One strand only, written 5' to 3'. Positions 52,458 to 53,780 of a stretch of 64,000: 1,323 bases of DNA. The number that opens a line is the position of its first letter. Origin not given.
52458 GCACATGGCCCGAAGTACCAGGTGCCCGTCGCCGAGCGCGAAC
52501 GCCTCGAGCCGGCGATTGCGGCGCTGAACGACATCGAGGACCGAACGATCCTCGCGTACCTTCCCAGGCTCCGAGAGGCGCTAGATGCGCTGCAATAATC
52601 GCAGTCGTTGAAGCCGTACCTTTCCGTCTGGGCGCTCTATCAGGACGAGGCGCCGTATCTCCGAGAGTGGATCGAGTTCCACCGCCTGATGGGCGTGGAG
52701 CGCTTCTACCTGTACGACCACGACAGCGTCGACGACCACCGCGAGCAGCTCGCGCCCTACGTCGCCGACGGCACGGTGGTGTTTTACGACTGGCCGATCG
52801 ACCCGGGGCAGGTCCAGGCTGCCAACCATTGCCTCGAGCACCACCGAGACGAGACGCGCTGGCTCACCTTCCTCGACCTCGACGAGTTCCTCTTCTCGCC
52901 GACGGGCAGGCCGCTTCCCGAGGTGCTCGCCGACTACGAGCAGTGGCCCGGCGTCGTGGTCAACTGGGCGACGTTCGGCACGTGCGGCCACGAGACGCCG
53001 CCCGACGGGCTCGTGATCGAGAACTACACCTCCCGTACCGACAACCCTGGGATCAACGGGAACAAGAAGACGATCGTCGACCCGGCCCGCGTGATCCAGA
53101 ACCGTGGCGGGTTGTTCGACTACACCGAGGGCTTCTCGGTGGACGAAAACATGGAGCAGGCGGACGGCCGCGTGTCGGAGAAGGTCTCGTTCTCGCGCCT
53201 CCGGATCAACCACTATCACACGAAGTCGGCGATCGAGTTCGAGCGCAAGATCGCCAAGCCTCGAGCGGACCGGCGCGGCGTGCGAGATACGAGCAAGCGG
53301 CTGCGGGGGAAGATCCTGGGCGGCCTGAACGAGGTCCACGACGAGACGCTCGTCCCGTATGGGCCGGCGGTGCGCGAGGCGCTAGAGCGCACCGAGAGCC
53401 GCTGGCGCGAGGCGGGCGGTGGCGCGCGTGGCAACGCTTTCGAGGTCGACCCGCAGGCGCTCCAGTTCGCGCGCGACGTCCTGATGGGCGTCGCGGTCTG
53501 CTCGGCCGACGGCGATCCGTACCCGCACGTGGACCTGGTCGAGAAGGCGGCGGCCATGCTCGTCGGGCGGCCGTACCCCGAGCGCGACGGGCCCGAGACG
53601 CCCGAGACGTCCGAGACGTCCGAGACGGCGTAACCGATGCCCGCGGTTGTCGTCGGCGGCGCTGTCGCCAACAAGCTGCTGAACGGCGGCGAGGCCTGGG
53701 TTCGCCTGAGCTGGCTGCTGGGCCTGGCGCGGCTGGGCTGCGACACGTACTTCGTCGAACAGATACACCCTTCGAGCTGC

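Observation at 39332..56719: Four copies of a ~380-aa GT-B-like family of unassigned function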

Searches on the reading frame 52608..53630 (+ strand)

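Call 12: search_protein_families(library=pfam, proteins=[window:52608-53630:+], max_evalue=0.01)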
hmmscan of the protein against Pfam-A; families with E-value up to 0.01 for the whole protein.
window:52608-53630:+ (341 aa): 2 families
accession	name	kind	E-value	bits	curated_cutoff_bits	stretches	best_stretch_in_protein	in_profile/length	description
PF01697.33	Glyco_transf_92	-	5.2e-21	75.8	23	1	15-163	17-182/249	Glycosyltransferase family 92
PF13704.12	Glyco_tranf_2_4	-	1.6e-16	61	27.5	1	13-107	2-98/98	Glycosyl transferase family 2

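Call 62: search_protein_families(library=ncbifam, proteins=[window:52608-53630:+], max_evalue=0.01)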
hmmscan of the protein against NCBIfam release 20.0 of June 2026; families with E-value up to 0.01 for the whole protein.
window:52608-53630:+ (341 aa): 0 families
